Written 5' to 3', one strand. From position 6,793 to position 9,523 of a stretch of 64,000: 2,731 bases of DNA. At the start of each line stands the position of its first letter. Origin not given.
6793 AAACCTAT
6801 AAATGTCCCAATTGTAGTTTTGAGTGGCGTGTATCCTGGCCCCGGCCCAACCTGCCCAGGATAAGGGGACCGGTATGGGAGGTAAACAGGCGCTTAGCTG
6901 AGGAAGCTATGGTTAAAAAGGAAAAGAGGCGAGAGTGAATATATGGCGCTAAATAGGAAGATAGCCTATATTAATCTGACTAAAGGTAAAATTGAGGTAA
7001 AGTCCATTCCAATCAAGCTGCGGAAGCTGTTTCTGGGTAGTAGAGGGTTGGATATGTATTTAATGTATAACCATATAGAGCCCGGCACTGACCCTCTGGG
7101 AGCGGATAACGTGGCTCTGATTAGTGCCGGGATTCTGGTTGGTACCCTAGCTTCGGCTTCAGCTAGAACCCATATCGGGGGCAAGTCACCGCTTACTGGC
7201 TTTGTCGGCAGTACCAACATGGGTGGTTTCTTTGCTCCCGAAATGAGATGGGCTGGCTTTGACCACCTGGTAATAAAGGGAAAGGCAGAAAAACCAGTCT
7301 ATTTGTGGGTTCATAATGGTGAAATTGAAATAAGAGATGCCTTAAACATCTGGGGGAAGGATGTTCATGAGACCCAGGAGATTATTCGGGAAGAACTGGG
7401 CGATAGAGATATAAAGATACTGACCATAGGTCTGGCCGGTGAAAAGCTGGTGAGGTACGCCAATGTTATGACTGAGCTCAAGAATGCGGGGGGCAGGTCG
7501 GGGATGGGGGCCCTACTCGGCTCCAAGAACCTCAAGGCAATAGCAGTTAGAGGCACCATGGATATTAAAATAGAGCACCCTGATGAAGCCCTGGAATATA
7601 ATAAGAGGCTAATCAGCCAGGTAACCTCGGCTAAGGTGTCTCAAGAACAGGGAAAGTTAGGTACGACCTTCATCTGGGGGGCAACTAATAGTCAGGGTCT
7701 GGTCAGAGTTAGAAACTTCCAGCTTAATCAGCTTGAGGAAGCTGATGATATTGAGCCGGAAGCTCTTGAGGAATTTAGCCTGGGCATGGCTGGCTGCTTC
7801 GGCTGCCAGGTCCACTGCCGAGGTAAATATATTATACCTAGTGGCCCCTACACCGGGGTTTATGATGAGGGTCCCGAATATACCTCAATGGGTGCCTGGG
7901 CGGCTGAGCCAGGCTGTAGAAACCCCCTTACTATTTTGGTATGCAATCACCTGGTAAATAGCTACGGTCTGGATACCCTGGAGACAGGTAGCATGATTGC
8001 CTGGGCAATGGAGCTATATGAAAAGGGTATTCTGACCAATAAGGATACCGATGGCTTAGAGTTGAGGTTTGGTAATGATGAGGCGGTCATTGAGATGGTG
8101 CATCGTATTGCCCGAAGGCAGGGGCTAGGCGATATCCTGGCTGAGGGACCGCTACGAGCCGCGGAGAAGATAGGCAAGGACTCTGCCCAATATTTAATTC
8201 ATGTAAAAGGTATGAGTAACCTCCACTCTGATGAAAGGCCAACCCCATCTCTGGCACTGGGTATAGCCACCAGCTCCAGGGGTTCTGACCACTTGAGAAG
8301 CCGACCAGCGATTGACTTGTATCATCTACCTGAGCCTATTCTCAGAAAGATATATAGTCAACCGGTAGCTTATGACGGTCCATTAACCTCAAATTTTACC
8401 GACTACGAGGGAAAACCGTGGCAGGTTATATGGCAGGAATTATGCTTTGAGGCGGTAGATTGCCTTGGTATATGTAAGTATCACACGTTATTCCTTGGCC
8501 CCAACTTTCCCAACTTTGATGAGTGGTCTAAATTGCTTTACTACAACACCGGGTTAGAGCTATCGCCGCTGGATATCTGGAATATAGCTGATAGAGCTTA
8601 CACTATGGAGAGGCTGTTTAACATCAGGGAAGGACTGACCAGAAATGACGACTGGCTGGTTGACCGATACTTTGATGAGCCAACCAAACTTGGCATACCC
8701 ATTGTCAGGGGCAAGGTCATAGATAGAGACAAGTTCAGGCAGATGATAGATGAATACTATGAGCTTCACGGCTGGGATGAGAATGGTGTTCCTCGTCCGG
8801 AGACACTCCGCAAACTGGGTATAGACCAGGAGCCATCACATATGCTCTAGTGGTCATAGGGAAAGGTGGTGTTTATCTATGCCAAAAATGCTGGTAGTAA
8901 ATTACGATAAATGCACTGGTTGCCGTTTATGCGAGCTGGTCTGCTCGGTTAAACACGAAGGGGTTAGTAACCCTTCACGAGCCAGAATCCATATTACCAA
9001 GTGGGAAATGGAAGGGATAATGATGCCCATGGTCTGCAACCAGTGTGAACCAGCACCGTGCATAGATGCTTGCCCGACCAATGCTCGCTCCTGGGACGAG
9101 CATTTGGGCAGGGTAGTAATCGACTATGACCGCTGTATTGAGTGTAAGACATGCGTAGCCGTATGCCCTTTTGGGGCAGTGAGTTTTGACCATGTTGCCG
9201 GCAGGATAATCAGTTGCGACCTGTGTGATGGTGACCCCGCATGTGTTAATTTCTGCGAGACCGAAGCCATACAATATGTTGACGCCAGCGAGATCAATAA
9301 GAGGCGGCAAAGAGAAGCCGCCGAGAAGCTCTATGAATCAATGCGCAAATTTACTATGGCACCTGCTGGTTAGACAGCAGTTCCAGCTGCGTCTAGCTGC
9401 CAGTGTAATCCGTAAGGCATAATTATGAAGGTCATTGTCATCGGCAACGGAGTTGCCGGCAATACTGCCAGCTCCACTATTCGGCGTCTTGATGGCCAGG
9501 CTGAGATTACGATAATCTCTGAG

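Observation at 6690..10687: An AOR-family W/Mo enzyme with a poly-FeS subunit and an FAD/NAD(P)H subunit: AorABC-like aldehyde oxidoreductase or a minimal BamB-like dearomatising reductase?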

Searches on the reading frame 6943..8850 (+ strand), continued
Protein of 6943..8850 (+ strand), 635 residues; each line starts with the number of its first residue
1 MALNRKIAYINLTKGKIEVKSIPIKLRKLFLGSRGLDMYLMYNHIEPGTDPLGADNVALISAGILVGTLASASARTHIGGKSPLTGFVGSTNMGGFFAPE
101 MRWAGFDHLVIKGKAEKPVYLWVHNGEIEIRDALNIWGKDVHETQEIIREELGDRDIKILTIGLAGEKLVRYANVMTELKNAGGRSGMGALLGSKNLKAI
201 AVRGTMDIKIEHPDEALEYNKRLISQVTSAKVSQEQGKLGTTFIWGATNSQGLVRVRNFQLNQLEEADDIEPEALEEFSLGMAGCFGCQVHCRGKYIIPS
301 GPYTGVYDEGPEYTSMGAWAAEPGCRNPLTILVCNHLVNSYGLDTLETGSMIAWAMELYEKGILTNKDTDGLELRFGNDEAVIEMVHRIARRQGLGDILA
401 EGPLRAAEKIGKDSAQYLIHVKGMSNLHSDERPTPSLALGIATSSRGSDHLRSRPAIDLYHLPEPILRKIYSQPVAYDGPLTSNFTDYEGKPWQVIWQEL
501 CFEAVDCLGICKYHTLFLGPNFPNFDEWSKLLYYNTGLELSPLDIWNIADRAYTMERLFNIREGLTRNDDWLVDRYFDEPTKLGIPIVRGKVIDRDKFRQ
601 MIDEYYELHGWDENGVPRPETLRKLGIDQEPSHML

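Call 31: search_solved_structures(query=L025:7115-9133:+, max_evalue=1e-20, show_alignments=1)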
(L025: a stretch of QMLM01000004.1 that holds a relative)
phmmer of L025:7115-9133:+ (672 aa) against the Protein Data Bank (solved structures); distinct sequences matched with E-value up to 1e-20: 9.
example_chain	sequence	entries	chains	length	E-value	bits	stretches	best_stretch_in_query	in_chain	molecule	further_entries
4z3w_A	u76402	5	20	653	0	1014.4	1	1-658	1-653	Benzoyl-CoA reductase, putative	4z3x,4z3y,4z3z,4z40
1aor_A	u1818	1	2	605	8.5e-74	252.2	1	3-421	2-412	ALDEHYDE FERREDOXIN OXIDOREDUCTASE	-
9mqx_D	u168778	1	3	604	5.7e-63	216.4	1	7-458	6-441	Aldehyde:ferredoxin oxidoreductase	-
8c0z_A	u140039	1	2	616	8.2e-55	189.4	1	12-410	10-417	Aldehyde:ferredoxin oxidoreductase,tungsten-containing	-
9g7j_A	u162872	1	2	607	1.5e-53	185.2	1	10-435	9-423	Aldehyde ferredoxin oxidoreductase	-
6x1o_A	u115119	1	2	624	5.1e-44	153.7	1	3-420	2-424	Formaldehyde:ferredoxin oxidoreductase wor5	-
6x6u_A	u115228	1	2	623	5.5e-44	153.6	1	3-420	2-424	Formaldehyde:ferredoxin oxidoreductase wor5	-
1b25_A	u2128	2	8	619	1.4e-43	152.3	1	6-227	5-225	PROTEIN (FORMALDEHYDE FERREDOXIN OXIDOREDUCTASE) | FORMALDEHYDE FERREDOXIN OXIDOREDUCTASE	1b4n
9q1t_A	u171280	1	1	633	1.1e-35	126.2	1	11-417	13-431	Tungsten-dependent aldehyde oxidoreductase WOR83 from Haloferax volcanii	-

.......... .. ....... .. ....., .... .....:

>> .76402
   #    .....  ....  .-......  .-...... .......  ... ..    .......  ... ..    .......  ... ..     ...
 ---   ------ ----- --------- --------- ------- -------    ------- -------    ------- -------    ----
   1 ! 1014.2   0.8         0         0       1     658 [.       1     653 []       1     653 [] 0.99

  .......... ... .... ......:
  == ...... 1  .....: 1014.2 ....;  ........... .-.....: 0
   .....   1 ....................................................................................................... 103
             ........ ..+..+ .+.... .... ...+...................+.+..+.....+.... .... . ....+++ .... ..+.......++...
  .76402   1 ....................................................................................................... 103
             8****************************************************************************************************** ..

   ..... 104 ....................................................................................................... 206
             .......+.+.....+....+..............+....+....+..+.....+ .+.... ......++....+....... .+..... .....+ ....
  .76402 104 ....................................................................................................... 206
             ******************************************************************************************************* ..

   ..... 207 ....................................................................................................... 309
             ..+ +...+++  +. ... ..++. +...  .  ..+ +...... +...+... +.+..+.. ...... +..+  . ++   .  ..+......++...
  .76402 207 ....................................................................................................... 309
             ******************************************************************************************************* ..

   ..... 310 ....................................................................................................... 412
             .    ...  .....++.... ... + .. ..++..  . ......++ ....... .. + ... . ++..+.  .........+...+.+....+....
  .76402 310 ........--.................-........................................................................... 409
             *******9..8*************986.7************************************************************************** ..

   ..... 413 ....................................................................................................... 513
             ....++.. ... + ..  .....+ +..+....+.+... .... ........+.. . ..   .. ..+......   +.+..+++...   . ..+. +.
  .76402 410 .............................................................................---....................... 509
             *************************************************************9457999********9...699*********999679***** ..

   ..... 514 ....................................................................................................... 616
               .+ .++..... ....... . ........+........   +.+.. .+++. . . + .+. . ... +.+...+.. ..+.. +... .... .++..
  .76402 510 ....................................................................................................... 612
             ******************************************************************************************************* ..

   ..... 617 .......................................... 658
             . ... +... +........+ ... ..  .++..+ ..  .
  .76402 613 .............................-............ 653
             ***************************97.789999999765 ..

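Call 54: search_protein_representatives(protein=window:6943-8850:+)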
Query: 635 residues. Proteins with E-value up to 0.001 (for the whole library): 11399; up to 1e-10: 6635; up to 1e-30: 2656. The best 150 are listed.
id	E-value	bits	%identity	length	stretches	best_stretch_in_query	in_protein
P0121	0.0e+00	1054.7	69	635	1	1-634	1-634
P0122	5.7e-195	666.0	50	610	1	2-632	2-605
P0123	2.6e-177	607.7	47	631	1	4-635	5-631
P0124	6.0e-162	557.0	54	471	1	160-635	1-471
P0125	6.5e-156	537.0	41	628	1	6-635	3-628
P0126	9.1e-155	533.2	44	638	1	6-629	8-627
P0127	8.9e-152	523.3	42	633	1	1-635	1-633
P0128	2.6e-150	518.5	45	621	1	9-627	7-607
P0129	4.8e-150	517.6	48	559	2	323-635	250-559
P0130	1.6e-148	512.6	41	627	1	3-628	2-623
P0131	4.6e-146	504.5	41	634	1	5-628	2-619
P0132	5.3e-144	497.7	47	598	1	6-621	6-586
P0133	4.0e-142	491.4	45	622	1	7-629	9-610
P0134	8.9e-139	480.4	39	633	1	6-635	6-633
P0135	1.6e-138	479.6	57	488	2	340-635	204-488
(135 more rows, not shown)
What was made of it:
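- Clade separation: the clade collapses to a single representative in the 50%-identity library, and the next relatives are <=50% identical (call 54).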

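Call 65: find_encoding_contigs(protein=P0123, flank=8000, max_places=4)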
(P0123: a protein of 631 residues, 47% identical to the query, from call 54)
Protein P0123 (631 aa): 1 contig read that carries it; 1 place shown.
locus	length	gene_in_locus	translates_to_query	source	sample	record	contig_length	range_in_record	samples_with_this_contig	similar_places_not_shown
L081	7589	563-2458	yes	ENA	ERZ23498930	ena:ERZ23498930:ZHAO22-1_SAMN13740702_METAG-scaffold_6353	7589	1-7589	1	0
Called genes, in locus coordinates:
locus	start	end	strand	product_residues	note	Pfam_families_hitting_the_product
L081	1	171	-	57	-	?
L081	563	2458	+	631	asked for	PF02730:AFOR_N, PF01314:AFOR_C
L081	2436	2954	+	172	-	PF13237:Fer4_10 (weak), PF13247:Fer4_11, PF25160:LdpA_Fe-S-bd (weak), PF12838:Fer4_7, PF14697:Fer4_21 (weak), PF00037:Fer4, PF12797:Fer4_2 (weak), PF12837:Fer4_6 (weak), +7 more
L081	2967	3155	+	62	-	-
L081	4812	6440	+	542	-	PF00501:AMP-binding, PF13193:AMP-binding_C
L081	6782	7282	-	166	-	PF13183:Fer4_8, PF13187:Fer4_9, PF13534:Fer4_17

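Call 66: find_encoding_contigs(protein=P0122, flank=8000, max_places=4)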
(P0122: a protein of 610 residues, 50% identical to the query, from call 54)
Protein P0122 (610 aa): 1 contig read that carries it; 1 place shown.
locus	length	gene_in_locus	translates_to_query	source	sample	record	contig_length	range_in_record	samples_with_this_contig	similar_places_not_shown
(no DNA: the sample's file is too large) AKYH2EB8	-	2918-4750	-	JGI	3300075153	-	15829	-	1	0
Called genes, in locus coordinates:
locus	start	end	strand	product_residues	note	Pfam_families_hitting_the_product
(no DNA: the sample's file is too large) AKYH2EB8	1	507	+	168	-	?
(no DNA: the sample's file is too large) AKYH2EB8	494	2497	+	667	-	PF02730:AFOR_N, PF01314:AFOR_C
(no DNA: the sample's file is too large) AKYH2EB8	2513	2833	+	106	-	-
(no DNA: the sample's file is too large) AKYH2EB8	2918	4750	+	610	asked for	PF02730:AFOR_N, PF01314:AFOR_C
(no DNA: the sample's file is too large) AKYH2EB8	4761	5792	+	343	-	PF03916:NrfD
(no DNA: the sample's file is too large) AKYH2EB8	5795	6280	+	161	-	PF12797:Fer4_2 (weak), PF12837:Fer4_6 (weak), PF12838:Fer4_7 (weak), PF13247:Fer4_11, PF12838:Fer4_7 (weak), PF13187:Fer4_9 (weak), PF00037:Fer4 (weak), PF12837:Fer4_6 (weak), +2 more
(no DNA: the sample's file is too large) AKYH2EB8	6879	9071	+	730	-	PF04879:Molybdop_Fe4S4, PF00384:Molybdopterin, PF01568:Molydop_binding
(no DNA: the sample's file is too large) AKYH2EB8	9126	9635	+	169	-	PF12797:Fer4_2 (faint), PF00037:Fer4 (faint), PF14697:Fer4_21 (faint), PF13237:Fer4_10 (weak), PF13247:Fer4_11, PF12838:Fer4_7, PF13187:Fer4_9 (weak), PF12837:Fer4_6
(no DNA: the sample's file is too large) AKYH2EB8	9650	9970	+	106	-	PF04358:DsrC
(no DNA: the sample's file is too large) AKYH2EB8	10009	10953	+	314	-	PF02665:Nitrate_red_gam (weak)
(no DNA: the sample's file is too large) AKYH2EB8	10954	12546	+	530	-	PF13183:Fer4_8, PF02754:CCG (weak)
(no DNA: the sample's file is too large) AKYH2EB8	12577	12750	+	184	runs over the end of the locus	PF09719:C_GCAxxG_C_C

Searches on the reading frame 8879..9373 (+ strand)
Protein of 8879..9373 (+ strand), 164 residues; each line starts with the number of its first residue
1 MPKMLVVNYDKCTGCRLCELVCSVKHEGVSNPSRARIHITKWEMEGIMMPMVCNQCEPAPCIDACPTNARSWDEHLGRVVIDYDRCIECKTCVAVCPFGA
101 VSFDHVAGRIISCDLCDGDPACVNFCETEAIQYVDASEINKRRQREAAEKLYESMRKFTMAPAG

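Call 5: search_protein_families(library=pfam, proteins=[window:8879-9373:+])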
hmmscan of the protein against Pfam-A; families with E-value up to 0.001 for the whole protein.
window:8879-9373:+ (164 aa): 14 families
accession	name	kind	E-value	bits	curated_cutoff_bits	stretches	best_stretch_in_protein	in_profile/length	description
PF12838.12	Fer4_7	-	1.5e-15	57.8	27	1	53-100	2-52/52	4Fe-4S dicluster domain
PF00037.32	Fer4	-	3.3e-15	55.6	21.1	2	79-101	1-23/24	4Fe-4S binding domain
PF12837.12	Fer4_6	-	5.5e-13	48.6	25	2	79-100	2-23/24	4Fe-4S binding domain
PF13247.11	Fer4_11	-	5.7e-12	46.1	26.2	1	46-134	3-98/100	4Fe-4S dicluster domain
PF13187.11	Fer4_9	-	8.3e-11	42.2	27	2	53-100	2-51/52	4Fe-4S dicluster domain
PF12797.12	Fer4_2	-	2.2e-10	40.2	24.5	2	78-98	2-22/22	4Fe-4S binding domain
PF13237.11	Fer4_10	-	6.6e-10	39.2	25.5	2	79-126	2-52/53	4Fe-4S dicluster domain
PF12800.12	Fer4_4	-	9.7e-08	32.2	24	1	84-99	2-17/17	4Fe-4S binding domain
PF14697.11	Fer4_21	-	8.9e-07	29.4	35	1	80-132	2-58/59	4Fe-4S dicluster domain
PF13484.11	Fer4_16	-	2.7e-06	28.5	30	0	85-102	1-18/66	4Fe-4S double cluster binding domain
PF25160.1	LdpA_Fe-S-bd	-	3.2e-05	24.1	27.6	1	58-102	6-44/49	LdpA Fe-S cluster-binding domain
PF12798.12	Fer4_3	-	8.7e-05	23.5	27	0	86-100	1-15/15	4Fe-4S binding domain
PF13534.11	Fer4_17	-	0.00062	20.7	22.2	0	84-97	44-57/61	4Fe-4S dicluster domain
PF13183.11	Fer4_8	-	0.00064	20.6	27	0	10-68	3-67/68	4Fe-4S dicluster domain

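Call 6: search_protein_families(library=ncbifam, proteins=[window:8879-9373:+])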
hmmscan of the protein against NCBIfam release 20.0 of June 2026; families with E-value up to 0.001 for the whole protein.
window:8879-9373:+ (164 aa): 67 families (the best 25 are shown)
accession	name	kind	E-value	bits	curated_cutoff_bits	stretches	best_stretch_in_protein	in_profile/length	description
NF045766.1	PhenlGlyoxDHPadI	equivalog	2e-29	102.6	700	1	6-143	8-145/443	NADH-dependent phenylglyoxylate dehydrogenase subunit beta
NF009408.0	PRK12769.1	equivalog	1.3e-22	79.7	1003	1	1-148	1-159/659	formate-dependent uric acid utilization protein AegA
NF009451.0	PRK12809.1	equivalog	3.6e-22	78.4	1154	1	1-148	1-154/639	formate-dependent uric acid utilization protein YgfT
NF007658.0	PRK10330.1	equivalog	1.9e-21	76.3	260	1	1-102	1-105/181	electron transport protein HydN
TIGR02951.1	DMSO_dmsB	equivalog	7.2e-20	71.6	214.1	1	7-142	6-159/161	DMSO/selenate family reductase complex B subunit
NF045797.1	DsrO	equivalog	1.1e-17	64.2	200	1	45-106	95-155/235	sulfate reduction electron transfer complex DsrMKJOP subunit DsrO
NF007382.0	PRK09898.1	equivalog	4.3e-17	62.3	213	1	4-139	60-206/208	ferredoxin-like protein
NF041715.1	arsenate_red_ArrB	equivalog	2.3e-14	53.5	450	1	5-105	5-108/233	arsenate respiratory reductase iron-sulfur subunit ArrB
NF008134.0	PRK10882.1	equivalog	2.3e-14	53.2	263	1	51-150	111-225/329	hydrogenase 2 operon protein HybA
TIGR03149.1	cyt_nit_nrfC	equivalog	8.2e-14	51.5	377.6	1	9-148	45-196/225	cytochrome c nitrite reductase Fe-S protein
NF011569.0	PRK14993.1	equivalog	1.4e-13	50.9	416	1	5-130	46-182/244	tetrathionate reductase subunit TtrB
NF038355.1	FDH3_beta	equivalog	1.3e-12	48.1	240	1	6-133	6-137/180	formate dehydrogenase FDH3 subunit beta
NF041782.1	mnquin_red_QrcC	equivalog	3.8e-12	46.4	400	1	5-105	3-120/239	menaquinone reductase iron-sulfur cluster-binding subunit QrcC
TIGR01582.1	FDH-beta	equivalog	4.3e-11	42.4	334.7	1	44-147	84-193/283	formate dehydrogenase subunit beta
TIGR03478.1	DMSO_red_II_bet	subfamily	6.2e-11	41.8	480.7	1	48-128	126-212/321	DMSO reductase family type II enzyme, iron-sulfur subunit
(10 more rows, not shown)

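Call 11: search_solved_structures(query=window:8879-9373:+, max_evalue=1e-8)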
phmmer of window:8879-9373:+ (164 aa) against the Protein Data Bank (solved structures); distinct sequences matched with E-value up to 1e-8: 18.
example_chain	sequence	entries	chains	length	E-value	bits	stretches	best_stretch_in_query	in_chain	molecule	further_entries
8c0z_C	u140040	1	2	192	6.3e-38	133.6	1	3-145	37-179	Iron-sulfur cluster-binding protein potential subunit of aldehyde oxidoreductase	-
9mqx_E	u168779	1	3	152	6.8e-36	127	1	1-148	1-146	Fe-S-cluster-containing hydrogenase subunit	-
6x6u_B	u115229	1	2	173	1.3e-32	116.3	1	5-128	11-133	Oxidoreductase, Fe-S subunit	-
6x1o_B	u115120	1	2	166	1.4e-32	116.3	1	5-128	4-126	Oxidoreductase, Fe-S subunit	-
7qv7_A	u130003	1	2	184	8.7e-24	87.6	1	4-104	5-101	Hydrogen dependent carbon dioxide reductase subunit HycB3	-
7z0s_B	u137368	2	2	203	2.1e-20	76.6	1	3-104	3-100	Formate hydrogenlyase subunit 2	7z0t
7qv7_B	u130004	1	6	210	5.9e-19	71.9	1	4-102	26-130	Hydrogen dependent carbon dioxide reductase subunit HycB4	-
9sw6_G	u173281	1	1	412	3.5e-17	66.1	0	79-135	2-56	Polyferredoxin protein MvhB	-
6cz7_B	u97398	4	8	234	6.2e-16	62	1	5-105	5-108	4Fe-4S ferredoxin, iron-sulfur binding domain protein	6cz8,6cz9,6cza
4z3w_E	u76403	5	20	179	8.2e-14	55.1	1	3-135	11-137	Iron-sulfur cluster-binding oxidoreductase, putative benzoyl-CoA reductase electron transf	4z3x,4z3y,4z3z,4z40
2vpw_B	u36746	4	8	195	2.2e-13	53.7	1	5-137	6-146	NRFC PROTEIN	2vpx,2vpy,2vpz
5t5i_F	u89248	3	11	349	2.4e-13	53.6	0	52-103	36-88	Tungsten formylmethanofuran dehydrogenase subunit fwdF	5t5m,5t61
9sw6_H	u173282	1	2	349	8.6e-13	51.8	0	52-103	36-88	Tungsten formylmethanofuran dehydrogenase, subunit F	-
2ivf_B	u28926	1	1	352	4.3e-10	43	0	49-117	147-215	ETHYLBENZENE DEHYDROGENASE BETA-SUBUNIT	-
1q16_B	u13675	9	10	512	1.2e-09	41.6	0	47-117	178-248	Respiratory nitrate reductase 1 beta chain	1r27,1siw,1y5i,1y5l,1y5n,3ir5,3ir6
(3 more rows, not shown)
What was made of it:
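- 8879..9373 (+): Polyferredoxin subunit, four predicted [4Fe-4S] clusters (WorS/AorA-like). Best PDB match AorA 8c0z_C 6.3e-38; BamC 8.2e-14 (call 11).
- On AorABC / AOR sensu stricto (WOR clade 87, Class III): Best PDB match AorA, 6.3e-38 (call 11).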
